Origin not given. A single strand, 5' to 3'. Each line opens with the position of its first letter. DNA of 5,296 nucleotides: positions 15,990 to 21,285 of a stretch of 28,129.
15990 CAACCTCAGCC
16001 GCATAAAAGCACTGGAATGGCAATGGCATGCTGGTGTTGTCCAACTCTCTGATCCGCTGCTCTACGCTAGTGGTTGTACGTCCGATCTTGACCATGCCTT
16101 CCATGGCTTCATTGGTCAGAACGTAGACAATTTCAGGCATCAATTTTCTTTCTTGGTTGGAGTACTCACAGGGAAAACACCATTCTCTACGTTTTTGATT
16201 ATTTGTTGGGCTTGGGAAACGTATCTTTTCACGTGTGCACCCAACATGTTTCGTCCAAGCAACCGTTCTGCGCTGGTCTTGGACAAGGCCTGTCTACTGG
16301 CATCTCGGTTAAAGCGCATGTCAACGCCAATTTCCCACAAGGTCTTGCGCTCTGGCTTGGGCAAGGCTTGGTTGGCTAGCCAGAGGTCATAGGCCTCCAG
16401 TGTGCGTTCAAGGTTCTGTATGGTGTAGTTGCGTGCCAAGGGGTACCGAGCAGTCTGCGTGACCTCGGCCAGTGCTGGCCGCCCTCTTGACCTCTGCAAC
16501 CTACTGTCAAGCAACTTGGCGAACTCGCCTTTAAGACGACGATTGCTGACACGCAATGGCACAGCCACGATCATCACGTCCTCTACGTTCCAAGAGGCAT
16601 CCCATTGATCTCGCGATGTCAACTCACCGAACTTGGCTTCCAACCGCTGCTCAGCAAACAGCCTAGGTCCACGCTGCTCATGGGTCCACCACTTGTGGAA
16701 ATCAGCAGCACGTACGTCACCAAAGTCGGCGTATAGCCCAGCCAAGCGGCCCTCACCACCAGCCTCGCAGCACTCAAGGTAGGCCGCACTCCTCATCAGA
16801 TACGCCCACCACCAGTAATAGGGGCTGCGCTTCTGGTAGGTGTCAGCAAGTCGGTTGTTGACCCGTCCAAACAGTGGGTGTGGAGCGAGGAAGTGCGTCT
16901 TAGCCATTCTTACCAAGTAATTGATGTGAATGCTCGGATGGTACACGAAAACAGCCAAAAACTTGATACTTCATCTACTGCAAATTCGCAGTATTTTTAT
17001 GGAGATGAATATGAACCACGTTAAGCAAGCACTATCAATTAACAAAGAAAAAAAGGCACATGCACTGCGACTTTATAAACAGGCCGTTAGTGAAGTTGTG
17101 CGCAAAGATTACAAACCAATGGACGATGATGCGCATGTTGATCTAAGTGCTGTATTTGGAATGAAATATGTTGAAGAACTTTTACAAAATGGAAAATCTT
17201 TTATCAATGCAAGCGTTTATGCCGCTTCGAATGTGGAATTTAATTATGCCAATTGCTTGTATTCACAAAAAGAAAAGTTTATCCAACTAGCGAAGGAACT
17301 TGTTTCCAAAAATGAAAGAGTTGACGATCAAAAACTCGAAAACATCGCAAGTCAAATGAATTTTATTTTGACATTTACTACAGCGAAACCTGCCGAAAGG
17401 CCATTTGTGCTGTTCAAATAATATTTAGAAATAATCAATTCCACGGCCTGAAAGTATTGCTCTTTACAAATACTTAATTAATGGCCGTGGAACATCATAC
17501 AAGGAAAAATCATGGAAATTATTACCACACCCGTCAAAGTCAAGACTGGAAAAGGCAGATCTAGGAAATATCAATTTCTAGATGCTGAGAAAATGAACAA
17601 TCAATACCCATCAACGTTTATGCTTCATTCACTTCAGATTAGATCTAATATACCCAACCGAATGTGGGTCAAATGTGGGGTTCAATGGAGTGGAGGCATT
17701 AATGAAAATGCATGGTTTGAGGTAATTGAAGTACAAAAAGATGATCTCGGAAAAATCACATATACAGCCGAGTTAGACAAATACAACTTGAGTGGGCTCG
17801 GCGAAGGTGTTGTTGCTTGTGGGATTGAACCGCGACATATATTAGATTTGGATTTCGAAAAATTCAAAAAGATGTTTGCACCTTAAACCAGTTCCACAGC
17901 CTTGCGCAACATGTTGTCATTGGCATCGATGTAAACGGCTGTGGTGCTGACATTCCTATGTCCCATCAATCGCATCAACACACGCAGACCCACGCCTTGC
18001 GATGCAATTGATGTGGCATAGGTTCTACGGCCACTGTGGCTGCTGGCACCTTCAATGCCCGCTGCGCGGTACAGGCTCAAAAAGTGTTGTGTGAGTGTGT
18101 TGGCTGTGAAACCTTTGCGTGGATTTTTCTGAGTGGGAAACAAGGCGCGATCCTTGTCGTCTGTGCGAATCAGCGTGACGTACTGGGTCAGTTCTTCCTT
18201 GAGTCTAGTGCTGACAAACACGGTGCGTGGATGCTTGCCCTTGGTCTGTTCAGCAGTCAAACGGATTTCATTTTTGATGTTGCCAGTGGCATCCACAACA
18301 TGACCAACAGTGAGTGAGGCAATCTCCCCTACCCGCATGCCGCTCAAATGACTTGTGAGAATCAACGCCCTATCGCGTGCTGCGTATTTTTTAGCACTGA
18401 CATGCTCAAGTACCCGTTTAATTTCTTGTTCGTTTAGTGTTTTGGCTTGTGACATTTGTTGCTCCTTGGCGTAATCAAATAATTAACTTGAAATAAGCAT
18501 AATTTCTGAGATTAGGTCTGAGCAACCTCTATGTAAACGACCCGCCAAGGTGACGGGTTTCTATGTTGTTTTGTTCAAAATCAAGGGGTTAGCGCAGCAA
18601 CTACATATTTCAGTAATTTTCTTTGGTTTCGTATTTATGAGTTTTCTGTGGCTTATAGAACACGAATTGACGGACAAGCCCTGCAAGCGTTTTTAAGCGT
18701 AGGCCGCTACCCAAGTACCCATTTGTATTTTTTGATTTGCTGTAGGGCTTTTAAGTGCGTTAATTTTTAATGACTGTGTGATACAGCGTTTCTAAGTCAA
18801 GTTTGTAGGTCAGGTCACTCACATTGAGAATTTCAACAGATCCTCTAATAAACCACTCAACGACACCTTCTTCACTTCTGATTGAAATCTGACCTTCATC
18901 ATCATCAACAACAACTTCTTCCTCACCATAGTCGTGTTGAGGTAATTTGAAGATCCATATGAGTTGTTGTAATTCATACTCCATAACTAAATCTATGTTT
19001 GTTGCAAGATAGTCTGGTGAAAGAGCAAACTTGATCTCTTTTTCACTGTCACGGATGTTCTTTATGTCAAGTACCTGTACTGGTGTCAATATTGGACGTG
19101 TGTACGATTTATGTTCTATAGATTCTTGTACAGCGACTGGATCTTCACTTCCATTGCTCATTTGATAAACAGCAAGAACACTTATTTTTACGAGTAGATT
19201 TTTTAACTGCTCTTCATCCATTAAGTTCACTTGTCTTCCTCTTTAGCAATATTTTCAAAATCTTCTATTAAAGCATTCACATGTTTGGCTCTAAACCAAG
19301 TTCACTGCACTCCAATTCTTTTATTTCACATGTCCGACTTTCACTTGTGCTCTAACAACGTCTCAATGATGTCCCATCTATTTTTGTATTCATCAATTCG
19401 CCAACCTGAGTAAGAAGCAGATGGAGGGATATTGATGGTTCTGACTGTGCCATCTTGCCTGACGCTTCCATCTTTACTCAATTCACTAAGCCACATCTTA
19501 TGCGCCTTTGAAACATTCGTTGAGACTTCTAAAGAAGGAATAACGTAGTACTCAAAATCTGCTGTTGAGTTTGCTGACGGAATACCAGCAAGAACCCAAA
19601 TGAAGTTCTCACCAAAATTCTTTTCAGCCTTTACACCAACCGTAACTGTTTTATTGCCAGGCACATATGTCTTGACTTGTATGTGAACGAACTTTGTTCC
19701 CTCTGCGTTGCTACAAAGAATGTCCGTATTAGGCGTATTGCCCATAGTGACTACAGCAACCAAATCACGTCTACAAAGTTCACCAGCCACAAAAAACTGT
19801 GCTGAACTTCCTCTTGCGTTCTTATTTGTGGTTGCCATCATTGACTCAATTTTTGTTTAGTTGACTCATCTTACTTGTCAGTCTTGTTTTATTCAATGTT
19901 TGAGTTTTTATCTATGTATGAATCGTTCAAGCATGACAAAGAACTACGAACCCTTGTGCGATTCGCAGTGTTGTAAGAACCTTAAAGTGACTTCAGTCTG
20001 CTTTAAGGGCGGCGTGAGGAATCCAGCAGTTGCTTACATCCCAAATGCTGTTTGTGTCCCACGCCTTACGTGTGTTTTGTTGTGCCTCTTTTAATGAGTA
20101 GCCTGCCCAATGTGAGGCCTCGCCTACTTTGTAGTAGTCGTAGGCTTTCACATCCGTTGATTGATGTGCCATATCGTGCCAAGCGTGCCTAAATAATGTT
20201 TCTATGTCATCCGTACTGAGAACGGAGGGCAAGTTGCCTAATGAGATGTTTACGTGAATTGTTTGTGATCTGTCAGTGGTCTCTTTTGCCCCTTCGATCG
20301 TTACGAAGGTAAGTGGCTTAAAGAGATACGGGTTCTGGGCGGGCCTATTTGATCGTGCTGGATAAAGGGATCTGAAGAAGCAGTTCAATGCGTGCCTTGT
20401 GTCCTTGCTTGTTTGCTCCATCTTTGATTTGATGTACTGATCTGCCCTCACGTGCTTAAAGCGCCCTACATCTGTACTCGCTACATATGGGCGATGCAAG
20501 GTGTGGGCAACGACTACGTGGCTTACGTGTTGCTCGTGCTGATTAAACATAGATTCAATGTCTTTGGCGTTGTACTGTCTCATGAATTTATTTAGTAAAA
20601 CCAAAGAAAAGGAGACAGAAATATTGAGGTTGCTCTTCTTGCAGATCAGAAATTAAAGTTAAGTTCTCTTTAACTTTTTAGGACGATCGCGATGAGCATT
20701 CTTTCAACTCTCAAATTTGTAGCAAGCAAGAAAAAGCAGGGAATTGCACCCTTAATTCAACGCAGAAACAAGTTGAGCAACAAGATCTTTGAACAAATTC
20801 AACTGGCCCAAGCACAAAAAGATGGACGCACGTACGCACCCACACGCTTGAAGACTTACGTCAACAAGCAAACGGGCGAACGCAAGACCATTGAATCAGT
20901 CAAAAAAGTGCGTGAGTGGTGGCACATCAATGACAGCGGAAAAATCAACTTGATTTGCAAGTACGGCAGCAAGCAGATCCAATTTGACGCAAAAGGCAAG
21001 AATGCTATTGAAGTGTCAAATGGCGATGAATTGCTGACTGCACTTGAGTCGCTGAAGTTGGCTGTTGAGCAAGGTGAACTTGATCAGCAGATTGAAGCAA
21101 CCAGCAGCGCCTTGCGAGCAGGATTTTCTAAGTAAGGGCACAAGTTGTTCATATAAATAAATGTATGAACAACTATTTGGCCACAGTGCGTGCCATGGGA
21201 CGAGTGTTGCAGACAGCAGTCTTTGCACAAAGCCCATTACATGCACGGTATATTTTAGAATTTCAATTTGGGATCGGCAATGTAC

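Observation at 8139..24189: A 16 kb island sits inside the anticodon loop of a host tRNA(CAU) gene and does not rebuild it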

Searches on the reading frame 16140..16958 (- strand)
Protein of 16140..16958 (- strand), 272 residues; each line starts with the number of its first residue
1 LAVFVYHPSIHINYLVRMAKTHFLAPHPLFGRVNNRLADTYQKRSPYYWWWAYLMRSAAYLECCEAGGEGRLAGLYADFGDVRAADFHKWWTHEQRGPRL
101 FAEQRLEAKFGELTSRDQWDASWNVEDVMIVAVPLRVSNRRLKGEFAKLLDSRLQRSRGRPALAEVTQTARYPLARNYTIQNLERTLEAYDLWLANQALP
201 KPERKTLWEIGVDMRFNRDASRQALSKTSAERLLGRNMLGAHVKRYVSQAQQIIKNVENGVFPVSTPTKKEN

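Call 10: search_protein_families(library=pfam, proteins=[window:16140-16958:-], max_evalue=0.01)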
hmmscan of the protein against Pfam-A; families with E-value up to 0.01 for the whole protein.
window:16140-16958:- (272 aa): 1 family
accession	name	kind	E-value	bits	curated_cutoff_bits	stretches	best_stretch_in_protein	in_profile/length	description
PF07962.17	Swi3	-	0.0043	17.4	25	1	148-195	1-47/83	Replication Fork Protection Component Swi3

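Call 58: search_protein_families(library=padloc, proteins=[window:16140-16958:-], max_evalue=0.001)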
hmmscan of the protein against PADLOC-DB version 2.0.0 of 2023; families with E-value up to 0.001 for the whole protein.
window:16140-16958:- (272 aa): 0 families

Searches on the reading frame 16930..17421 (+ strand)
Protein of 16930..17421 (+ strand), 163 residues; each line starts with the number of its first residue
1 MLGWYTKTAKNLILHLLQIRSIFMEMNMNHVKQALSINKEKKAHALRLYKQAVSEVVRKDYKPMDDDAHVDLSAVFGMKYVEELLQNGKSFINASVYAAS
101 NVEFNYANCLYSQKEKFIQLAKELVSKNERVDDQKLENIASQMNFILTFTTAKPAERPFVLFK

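Call 9: search_protein_families(library=pfam, proteins=[window:16930-17421:+], max_evalue=0.01)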
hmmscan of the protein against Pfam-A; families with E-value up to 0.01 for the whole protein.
window:16930-17421:+ (163 aa): 1 family
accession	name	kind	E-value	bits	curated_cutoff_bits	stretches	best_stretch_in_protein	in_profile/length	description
PF08032.17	SpoU_sub_bind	-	0.00056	20.6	22.8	1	75-143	2-61/76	RNA 2'-O ribose methyltransferase substrate binding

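Call 58: search_protein_families(library=padloc, proteins=[window:16930-17421:+], max_evalue=0.001)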
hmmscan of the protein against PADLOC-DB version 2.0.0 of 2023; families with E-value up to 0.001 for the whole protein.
window:16930-17421:+ (163 aa): 0 families

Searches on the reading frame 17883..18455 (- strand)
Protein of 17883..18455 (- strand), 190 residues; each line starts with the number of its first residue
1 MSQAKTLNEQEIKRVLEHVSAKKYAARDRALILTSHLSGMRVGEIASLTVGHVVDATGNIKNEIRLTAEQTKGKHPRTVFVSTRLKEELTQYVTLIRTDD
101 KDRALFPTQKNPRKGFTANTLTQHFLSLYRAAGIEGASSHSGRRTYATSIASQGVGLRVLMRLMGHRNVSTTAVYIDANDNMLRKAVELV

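Call 9: search_protein_families(library=pfam, proteins=[window:17883-18455:-], max_evalue=0.01)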
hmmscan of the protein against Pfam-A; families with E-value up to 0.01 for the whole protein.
window:17883-18455:- (190 aa): 1 family
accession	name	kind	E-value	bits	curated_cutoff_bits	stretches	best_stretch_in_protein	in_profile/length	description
PF00589.27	Phage_integrase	-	8.4e-27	94.5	27.1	1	6-181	2-171/172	Phage integrase family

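Call 58: search_protein_families(library=padloc, proteins=[window:17883-18455:-], max_evalue=0.001)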
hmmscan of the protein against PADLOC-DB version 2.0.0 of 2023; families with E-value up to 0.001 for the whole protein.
window:17883-18455:- (190 aa): 0 families

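Call 59: search_protein_families(library=phrogs, proteins=[window:17883-18455:-], max_evalue=0.001)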
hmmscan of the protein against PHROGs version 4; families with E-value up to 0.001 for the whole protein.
window:17883-18455:- (190 aa): 4 families
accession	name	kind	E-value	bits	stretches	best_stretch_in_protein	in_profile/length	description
phrog_216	-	integration and excision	1.3e-45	156.8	1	3-189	52-235/301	integrase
phrog_1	-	integration and excision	1.7e-31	111.2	1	5-188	269-445/611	integrase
phrog_7269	-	integration and excision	1.6e-05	25.7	1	136-188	27-79/89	integrase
phrog_7685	-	integration and excision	3.9e-05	24.3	1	132-188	176-233/240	integrase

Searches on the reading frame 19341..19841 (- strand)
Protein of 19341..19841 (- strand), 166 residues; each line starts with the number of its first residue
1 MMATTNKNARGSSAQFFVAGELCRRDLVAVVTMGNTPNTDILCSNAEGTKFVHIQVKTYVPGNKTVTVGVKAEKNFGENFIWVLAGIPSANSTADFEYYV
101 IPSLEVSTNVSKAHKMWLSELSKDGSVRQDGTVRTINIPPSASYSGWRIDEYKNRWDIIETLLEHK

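Call 9: search_protein_families(library=pfam, proteins=[window:19341-19841:-], max_evalue=0.01)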
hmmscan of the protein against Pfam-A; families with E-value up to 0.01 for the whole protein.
window:19341-19841:- (166 aa): 0 families

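Call 59: search_protein_families(library=phrogs, proteins=[window:19341-19841:-], max_evalue=0.001)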
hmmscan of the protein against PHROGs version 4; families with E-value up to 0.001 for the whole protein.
window:19341-19841:- (166 aa): 1 family
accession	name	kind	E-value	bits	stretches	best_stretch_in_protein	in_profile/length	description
phrog_29029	-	unknown function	4.4e-08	34.2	1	7-124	10-127/147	-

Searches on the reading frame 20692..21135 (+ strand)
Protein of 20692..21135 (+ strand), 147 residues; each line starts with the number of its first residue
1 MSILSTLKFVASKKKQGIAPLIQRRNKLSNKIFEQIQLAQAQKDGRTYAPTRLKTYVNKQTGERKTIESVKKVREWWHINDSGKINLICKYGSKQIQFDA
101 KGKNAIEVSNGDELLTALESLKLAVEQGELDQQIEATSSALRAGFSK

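Call 9: search_protein_families(library=pfam, proteins=[window:20692-21135:+], max_evalue=0.01)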
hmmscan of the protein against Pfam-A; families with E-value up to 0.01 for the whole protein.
window:20692-21135:+ (147 aa): 1 family
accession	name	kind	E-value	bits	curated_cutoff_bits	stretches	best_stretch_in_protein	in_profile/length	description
PF20346.3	DUF6641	-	3.9e-14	53.3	27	1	7-131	22-140/143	Family of unknown function (DUF6641)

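Call 59: search_protein_families(library=phrogs, proteins=[window:20692-21135:+], max_evalue=0.001)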
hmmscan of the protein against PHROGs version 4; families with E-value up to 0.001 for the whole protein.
window:20692-21135:+ (147 aa): 1 family
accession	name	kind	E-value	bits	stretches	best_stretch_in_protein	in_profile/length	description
phrog_31551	-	unknown function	1.7e-15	58.3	1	1-138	9-146/155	-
